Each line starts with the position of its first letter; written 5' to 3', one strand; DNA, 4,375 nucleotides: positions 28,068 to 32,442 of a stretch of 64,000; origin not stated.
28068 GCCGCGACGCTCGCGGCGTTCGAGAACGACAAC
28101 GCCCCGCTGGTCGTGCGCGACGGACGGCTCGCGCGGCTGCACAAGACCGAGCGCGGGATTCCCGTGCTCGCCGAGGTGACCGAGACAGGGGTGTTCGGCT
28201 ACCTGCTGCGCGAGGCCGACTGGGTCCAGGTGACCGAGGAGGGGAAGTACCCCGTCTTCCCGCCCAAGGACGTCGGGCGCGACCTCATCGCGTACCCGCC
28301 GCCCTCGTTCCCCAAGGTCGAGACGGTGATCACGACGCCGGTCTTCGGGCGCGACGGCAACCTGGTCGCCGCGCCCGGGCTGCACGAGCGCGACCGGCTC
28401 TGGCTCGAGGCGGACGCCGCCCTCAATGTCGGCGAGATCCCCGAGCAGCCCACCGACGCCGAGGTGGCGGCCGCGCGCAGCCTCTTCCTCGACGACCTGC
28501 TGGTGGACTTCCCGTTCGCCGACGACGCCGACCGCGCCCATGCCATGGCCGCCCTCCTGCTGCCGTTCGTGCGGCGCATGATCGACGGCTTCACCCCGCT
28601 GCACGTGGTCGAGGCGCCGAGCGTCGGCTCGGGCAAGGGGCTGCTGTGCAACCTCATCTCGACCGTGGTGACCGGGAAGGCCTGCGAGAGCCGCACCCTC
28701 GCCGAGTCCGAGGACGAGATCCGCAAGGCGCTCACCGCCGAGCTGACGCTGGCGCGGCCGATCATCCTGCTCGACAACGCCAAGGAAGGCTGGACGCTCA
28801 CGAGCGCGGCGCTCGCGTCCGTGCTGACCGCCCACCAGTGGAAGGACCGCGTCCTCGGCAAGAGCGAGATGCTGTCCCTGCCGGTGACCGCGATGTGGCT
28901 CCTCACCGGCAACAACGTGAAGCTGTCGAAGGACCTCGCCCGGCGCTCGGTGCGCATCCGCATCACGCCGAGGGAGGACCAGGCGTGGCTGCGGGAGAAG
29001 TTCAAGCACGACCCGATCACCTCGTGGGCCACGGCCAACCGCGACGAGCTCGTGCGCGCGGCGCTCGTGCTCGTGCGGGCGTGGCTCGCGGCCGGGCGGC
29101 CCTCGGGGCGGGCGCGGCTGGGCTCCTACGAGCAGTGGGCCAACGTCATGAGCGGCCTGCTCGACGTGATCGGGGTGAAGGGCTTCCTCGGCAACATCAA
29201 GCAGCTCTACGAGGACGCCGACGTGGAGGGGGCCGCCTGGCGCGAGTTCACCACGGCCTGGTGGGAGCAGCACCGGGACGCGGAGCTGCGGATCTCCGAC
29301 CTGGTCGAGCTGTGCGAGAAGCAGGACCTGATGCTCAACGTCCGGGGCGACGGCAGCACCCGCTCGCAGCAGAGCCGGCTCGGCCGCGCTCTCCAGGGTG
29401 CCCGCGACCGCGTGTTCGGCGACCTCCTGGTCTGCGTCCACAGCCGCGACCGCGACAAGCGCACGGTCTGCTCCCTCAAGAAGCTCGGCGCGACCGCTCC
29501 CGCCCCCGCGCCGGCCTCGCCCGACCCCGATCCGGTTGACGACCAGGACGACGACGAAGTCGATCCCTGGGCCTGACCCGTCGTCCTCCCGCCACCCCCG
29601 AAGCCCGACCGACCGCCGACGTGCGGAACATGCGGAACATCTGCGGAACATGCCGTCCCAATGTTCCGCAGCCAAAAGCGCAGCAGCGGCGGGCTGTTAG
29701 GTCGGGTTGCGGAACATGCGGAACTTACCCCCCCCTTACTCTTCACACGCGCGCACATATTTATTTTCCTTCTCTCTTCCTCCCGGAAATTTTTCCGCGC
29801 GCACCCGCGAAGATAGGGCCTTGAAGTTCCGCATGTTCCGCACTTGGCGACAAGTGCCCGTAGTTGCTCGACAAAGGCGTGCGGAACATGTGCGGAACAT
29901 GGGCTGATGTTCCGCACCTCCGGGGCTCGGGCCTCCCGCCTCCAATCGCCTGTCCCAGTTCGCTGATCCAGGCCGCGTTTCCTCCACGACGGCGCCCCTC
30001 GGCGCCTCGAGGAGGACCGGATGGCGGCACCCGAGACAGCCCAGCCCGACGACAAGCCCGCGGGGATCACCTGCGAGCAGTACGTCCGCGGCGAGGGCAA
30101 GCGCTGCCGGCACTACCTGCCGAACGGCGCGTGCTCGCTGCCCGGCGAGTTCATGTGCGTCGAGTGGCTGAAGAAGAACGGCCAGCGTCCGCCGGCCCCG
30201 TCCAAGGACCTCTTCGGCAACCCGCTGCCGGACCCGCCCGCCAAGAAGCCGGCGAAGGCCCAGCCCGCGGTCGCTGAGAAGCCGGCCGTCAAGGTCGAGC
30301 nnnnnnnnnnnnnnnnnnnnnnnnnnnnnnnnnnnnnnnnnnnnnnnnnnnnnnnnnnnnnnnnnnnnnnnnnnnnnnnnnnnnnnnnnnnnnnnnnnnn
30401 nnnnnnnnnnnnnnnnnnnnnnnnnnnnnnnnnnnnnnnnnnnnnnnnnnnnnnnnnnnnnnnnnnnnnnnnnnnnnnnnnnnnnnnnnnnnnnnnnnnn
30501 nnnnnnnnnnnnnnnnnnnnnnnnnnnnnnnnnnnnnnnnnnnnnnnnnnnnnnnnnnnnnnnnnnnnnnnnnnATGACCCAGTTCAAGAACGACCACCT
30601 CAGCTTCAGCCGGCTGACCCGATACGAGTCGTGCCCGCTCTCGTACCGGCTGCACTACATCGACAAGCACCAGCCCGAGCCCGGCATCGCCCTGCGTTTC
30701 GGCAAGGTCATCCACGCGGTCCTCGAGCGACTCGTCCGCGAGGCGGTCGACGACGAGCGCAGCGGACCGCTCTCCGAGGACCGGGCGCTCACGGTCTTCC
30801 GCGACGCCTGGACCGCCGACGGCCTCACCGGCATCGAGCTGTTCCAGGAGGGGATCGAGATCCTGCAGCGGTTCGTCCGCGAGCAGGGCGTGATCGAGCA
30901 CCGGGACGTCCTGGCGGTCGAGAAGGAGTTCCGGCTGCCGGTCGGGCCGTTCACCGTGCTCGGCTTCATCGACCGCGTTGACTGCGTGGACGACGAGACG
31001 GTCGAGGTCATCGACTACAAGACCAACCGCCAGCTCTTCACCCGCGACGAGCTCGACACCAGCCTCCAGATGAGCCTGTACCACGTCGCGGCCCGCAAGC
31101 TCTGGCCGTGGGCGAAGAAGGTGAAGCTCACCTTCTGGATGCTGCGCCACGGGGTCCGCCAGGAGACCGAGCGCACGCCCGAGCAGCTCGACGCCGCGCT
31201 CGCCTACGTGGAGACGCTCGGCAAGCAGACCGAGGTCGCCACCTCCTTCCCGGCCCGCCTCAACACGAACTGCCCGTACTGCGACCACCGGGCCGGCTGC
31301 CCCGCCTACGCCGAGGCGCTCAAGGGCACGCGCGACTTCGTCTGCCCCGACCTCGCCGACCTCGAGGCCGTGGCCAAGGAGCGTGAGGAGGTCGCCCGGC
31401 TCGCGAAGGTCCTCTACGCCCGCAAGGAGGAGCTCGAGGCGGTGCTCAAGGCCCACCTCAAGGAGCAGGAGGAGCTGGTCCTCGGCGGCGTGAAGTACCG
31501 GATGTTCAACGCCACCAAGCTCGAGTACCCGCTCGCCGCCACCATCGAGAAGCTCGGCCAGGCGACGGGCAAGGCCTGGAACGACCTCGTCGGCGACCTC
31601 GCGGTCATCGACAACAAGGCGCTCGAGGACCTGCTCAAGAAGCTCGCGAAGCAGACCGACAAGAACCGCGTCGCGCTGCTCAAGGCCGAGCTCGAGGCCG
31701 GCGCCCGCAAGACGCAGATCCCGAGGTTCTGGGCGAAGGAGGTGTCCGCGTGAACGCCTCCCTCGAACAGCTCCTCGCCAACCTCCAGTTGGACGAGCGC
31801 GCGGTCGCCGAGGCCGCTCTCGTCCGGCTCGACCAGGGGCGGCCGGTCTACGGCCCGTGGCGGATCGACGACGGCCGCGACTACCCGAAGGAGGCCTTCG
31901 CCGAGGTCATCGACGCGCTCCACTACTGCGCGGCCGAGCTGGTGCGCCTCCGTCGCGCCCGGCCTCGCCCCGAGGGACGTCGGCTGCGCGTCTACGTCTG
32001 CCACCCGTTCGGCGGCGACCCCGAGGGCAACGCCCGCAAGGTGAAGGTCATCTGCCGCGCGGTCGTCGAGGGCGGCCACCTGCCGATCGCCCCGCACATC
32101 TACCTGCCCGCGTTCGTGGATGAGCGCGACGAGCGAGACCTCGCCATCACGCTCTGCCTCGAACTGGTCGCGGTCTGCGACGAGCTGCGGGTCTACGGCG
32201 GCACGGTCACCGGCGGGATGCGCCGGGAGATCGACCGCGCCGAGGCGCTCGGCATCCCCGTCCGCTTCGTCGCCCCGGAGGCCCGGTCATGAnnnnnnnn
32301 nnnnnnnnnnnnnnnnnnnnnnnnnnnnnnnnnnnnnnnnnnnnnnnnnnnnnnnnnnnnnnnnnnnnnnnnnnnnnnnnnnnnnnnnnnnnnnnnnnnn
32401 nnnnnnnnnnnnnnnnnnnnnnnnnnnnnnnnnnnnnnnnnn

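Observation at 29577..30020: Iteron array with AT-rich centre downstream of the primase-helicase: candidate lytic origin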

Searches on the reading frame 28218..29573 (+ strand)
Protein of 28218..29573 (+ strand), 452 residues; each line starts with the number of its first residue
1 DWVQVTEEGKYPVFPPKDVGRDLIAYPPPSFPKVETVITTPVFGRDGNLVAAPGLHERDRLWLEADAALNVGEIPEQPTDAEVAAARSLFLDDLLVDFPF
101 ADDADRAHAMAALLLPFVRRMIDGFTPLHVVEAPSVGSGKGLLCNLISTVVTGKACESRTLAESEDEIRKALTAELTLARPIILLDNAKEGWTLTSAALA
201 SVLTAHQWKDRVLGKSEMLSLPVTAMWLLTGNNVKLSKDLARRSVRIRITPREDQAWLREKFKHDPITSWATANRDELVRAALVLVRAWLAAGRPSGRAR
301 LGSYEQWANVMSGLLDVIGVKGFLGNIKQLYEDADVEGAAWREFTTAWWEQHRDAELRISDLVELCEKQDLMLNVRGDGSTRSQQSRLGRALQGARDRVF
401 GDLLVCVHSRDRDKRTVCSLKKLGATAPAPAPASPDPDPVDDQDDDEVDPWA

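Call 43: find_homologous_proteins(query=window:28218-29573:+, max_evalue=0.00001)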
Query window:28218-29573:+ (452 aa): 198 proteins with E <= 0.00001 among 8000 candidates; the best 120 are listed.
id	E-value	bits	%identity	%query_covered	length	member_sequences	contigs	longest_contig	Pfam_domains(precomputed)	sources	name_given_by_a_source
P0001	9.7e-190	649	65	100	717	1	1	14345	-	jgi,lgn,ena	-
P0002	8.9e-188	642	67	93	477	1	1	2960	-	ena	-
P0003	1.9e-187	641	65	96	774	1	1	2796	PF13155.13,PF13662.13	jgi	jgi:hypothetical protein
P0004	5.1e-187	640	66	99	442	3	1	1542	-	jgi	jgi:hypothetical protein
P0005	1.9e-156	539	59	91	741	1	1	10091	PF13155.13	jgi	jgi:hypothetical protein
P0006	2.4e-156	539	57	92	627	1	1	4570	-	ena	-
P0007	6.3e-155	534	55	95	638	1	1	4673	-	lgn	-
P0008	5.6e-151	521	57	92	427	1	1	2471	-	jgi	jgi:putative DNA primase/helicase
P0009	3.6e-149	515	53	98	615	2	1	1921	-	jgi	jgi:hypothetical protein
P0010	9.6e-147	507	55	90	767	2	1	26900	PF13155.13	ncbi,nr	ncbi:MAG: hypothetical protein LAQ69_25945 [Acidobacteriia bacterium]|nr:hypothetical protein [Terri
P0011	1.5e-146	507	55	92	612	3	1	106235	-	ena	-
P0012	2.3e-146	506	53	97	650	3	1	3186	-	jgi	jgi:hypothetical protein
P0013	1.9e-144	500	52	99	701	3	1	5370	-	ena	-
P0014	2.7e-144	499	57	88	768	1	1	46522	-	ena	-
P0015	7.8e-143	494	55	89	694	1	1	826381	-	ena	-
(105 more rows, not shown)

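Call 44: find_related_loci(query=A2, collection=metagenome_contigs, flank=3500)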
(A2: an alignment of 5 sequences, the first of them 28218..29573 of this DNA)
Query A2 (452 aa) in metagenome_contigs; peptide patterns used: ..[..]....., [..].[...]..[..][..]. (x = any residue, [..] = any of these).
388 stretches matched a pattern; 178 encode a relative of the query (tblastn E <= 1e-3); the best 80 are kept; 80 distinct loci.
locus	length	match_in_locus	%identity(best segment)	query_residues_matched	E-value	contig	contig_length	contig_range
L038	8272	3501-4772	92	1-424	0e+0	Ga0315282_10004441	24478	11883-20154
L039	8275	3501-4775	93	1-425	0e+0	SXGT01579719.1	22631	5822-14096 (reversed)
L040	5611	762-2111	75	1-451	0e+0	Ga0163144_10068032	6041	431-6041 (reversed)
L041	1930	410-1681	71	1-424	0e+0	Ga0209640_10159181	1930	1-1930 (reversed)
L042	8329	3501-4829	65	1-446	0e+0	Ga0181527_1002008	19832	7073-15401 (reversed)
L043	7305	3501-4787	67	1-429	0e+0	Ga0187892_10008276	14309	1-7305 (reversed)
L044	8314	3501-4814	61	1-441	3e-177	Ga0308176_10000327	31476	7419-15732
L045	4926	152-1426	62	1-425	9e-178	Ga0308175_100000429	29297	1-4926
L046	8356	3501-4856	58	1-452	3e-174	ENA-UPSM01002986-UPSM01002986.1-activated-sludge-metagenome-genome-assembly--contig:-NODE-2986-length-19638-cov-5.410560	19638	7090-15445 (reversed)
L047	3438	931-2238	57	1-451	1e-178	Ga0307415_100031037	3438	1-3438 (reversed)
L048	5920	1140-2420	64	1-427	1e-170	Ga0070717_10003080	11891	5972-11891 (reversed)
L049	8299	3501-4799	63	2-434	1e-168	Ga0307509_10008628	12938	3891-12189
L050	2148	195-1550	56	1-452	0e+0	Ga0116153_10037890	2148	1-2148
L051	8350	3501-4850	56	1-452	5e-167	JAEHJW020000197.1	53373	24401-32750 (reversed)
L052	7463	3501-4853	55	1-451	1e-164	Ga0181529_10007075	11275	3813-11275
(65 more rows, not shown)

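Call 45: find_related_loci(query=A2, collection=viral_contigs, flank=3500)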
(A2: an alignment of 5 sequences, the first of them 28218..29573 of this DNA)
Query A2 (452 aa) in viral_contigs; peptide patterns used: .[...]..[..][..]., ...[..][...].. (x = any residue, [..] = any of these).
368 stretches matched a pattern; 1 encode a relative of the query (tblastn E <= 1e-3); 1 distinct loci.
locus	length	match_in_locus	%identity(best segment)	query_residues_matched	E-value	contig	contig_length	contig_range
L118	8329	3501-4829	65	1-446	0e+0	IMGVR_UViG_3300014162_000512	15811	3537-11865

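Call 68: predict_structure(alignment_id=A3)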
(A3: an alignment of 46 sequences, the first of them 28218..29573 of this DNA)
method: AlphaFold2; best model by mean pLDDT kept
length: 452 residues; sequences in the alignment: 46
mean_pLDDT: 92.1   pTM: 0.85
mean pLDDT of the five models: 92.1, 90.9, 90.6, 90.4, 89.7
residues with pLDDT >= 90: 366; 70-90: 56; 50-70: 19; < 50: 11
segments of 3 or more residues with pLDDT < 50: 437-439, 443-446
pLDDT, mean of each block of 10 residues (from residue 1): 86 83 79 91 98 96 96 98 98 96 98 98 97 95 98 96 95 93 95 96 97 89 96 96 98 86 92 98 99 97 97 98 97 93 98 97 98 95 97 96 92 87 79 56 48 43
secondary structure, 60 per line:
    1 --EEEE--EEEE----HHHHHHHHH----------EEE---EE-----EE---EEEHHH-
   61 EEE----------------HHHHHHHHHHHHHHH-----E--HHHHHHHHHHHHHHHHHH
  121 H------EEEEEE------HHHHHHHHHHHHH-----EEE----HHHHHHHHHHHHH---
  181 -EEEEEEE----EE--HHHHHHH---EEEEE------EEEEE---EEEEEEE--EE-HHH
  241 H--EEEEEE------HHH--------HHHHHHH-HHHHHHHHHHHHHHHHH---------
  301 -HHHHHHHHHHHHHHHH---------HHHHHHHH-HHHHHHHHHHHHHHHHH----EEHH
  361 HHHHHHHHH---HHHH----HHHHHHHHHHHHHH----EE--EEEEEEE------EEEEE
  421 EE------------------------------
elements in order: E3-6 E9-12 H17-25 E36-38 E54-56 E61-63 H80-94 H103-121 E128-133 H140-152 E158-160 H165-177 E182-188 H197-203 E207-211 E218-222 E226-232 H238-241 E244-249 H267-273 H275-291 H302-317 H327-334 H336-352 H359-369 H373-376 H381-394 E403-409 E416-422

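Call 71: fold_search(model_id=the predicted structure, library=pdb)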
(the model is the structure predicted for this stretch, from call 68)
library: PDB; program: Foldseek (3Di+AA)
matches with E <= 10: 1024; with E <= 0.001: 127
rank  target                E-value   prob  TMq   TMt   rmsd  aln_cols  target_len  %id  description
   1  8iqi_C                5.6e-09  1.00  0.47  0.26   8.2       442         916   12  Structure of Full-Length AsfvPrimPol in Complex-Form (released 2023-07-26)
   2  9ivf_C                1.1e-08  1.00  0.47  0.36  12.7       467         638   12  Structure of Full-Length AsfvPrimPol with polyT DNA (released 2025-12-24)
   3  8iqi_B                1.2e-08  1.00  0.47  0.26   8.1       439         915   12  Structure of Full-Length AsfvPrimPol in Complex-Form (released 2023-07-26)
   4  8iqi_A                1.2e-08  1.00  0.45  0.26   7.9       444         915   13  Structure of Full-Length AsfvPrimPol in Complex-Form (released 2023-07-26)
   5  9ivf_B                1.9e-08  1.00  0.46  0.35   7.5       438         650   11  Structure of Full-Length AsfvPrimPol with polyT DNA (released 2025-12-24)
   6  9ivf_A                2.0e-08  1.00  0.45  0.34   7.8       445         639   12  Structure of Full-Length AsfvPrimPol with polyT DNA (released 2025-12-24)
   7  8wwa_F                3.5e-08  1.00  0.44  0.35   7.8       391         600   13  Structure of AMPPNP-Form AsfvPrimPol Hexamer (released 2025-04-30)
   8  8ww9_K                5.8e-08  1.00  0.45  0.27   8.2       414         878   11  Structure of ADP-Form AsfvPrimPol Dodecamer (released 2025-04-30)
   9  8ww7_H                8.6e-08  1.00  0.49  0.28   7.6       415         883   12  Structure of AMPPNP-Form AsfvPrimPol Dodecamer (released 2025-04-30)
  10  8wvz_A                1.4e-07  1.00  0.48  0.36   8.0       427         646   13  Structure of ADP-Form AsfvPrimPol Hexamer (released 2024-10-30)
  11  8ww7_B                2.1e-07  1.00  0.48  0.27   7.3       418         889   12  Structure of AMPPNP-Form AsfvPrimPol Dodecamer (released 2025-04-30)
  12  8iqh_D                2.6e-07  1.00  0.41  0.24   8.3       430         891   12  Structure of Full-Length AsfvPrimPol in Apo-Form (released 2023-07-26)
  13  7ola_C                3.3e-07  1.00  0.43  0.45   6.9       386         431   13  Structure of Primase-Helicase in SaPI5 (released 2022-07-13)
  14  8ww7_F                3.5e-07  1.00  0.46  0.26  11.3       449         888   12  Structure of AMPPNP-Form AsfvPrimPol Dodecamer (released 2025-04-30)
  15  7ola_A                4.1e-07  1.00  0.42  0.42   7.1       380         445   13  Structure of Primase-Helicase in SaPI5 (released 2022-07-13)
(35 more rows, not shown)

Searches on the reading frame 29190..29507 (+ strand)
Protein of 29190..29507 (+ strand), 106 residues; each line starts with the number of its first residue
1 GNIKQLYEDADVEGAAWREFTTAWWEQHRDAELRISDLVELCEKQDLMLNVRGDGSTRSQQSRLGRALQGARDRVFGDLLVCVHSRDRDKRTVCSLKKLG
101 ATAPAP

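Call 79: predict_structure(alignment_id=A4)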
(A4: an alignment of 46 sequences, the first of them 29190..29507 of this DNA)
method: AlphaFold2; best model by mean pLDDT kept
length: 106 residues; sequences in the alignment: 46
mean_pLDDT: 88.6   pTM: 0.78
mean pLDDT of the five models: 88.6, 87.3, 86.6, 86.0, 82.0
residues with pLDDT >= 90: 80; 70-90: 10; 50-70: 15; < 50: 1
segments of 3 or more residues with pLDDT < 50: none
pLDDT, mean of each block of 10 residues (from residue 1): 57 90 97 97 96 95 97 95 88 94 54
secondary structure, 60 per line:
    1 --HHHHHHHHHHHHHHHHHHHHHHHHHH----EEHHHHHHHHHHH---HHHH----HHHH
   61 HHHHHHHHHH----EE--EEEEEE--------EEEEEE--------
elements in order: H3-28 H35-45 H49-52 H57-70 E79-84 E93-98

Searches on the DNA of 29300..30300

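Call 60: search_rna_families(source=window, start=29300, end=30300, threshold=evalue, max_evalue=1)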
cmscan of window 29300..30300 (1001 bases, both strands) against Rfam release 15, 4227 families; matches with E-value up to 1: 1.
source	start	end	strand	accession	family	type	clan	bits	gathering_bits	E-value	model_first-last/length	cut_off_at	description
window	29441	29468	-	RF03139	S4-Bacteroidia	Cis-reg; leader;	CL00119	17.1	34.7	0.93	1-34/34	no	S4-Bacteroidia ribosomal protein leader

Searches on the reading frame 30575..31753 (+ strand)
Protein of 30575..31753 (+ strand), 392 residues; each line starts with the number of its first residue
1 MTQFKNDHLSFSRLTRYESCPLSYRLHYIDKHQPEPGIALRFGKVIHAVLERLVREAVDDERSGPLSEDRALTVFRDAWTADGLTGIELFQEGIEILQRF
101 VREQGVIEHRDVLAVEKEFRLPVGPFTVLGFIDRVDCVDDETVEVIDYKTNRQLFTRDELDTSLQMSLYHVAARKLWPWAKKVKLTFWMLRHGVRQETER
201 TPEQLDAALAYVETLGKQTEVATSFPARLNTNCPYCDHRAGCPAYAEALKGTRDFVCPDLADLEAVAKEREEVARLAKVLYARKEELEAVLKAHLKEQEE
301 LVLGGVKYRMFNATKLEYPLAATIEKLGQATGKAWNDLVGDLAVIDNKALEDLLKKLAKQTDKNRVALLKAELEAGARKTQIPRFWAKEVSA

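Call 8: search_protein_families(library=pfam, proteins=[window:30575-31753:+], max_evalue=0.01)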
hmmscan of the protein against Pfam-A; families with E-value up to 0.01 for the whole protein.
window:30575-31753:+ (392 aa): 2 families
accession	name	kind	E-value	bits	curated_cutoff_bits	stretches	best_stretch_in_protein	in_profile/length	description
PF12705.13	PDDEXK_1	-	1.5e-35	123.8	22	1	8-243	1-247/247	PD-(D/E)XK nuclease superfamily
PF10926.14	DUF2800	-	7.1e-07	29.2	21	1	9-279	4-271/368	Protein of unknown function (DUF2800)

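Call 12: search_protein_families(library=phrogs, proteins=[window:30575-31753:+], max_evalue=0.001)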
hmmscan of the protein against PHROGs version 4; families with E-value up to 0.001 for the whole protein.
window:30575-31753:+ (392 aa): 7 families
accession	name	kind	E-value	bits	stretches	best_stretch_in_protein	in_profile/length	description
phrog_69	-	DNA, RNA and nucleotide metabolism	9.1e-44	151.3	1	7-315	88-400/501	exonuclease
phrog_1218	-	DNA, RNA and nucleotide metabolism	1.1e-14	55.5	1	8-202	9-217/364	exonuclease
phrog_1870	-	DNA, RNA and nucleotide metabolism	5.3e-05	23.6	0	116-247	155-290/313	exonuclease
phrog_298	-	DNA, RNA and nucleotide metabolism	7e-05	23.3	1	41-199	107-237/293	exonuclease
phrog_1227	-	DNA, RNA and nucleotide metabolism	0.00034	21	0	6-51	16-62/268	exonuclease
phrog_1706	-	DNA, RNA and nucleotide metabolism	0.00057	20.4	0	19-154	57-147/293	CRISPR/Cas system associated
phrog_8097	-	DNA, RNA and nucleotide metabolism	0.00061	19.6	0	8-61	2-59/598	exonuclease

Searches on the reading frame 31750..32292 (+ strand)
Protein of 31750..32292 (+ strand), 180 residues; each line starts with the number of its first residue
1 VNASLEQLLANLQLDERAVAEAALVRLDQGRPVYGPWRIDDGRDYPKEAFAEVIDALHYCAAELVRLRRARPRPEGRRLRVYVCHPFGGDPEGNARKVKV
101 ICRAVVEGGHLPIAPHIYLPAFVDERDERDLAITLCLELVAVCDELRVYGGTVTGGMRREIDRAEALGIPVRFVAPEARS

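Call 8: search_protein_families(library=pfam, proteins=[window:31750-32292:+], max_evalue=0.01)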
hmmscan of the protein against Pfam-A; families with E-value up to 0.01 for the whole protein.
window:31750-32292:+ (180 aa): 2 families
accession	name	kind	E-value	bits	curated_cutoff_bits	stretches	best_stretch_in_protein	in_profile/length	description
PF24963.1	DUF7768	-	1.9e-27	95.9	26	1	80-173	2-97/98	Domain of unknown function (DUF7768)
PF14359.12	DUF4406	-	0.00038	21.3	22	1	80-171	2-89/91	Domain of unknown function (DUF4406)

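Call 12: search_protein_families(library=phrogs, proteins=[window:31750-32292:+], max_evalue=0.001)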
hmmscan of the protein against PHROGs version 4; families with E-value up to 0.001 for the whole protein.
window:31750-32292:+ (180 aa): 1 family
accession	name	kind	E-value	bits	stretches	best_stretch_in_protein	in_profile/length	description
phrog_355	-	DNA, RNA and nucleotide metabolism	1.5e-24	87.8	1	68-177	64-175/249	nucleoside 2-deoxyribosyltransferase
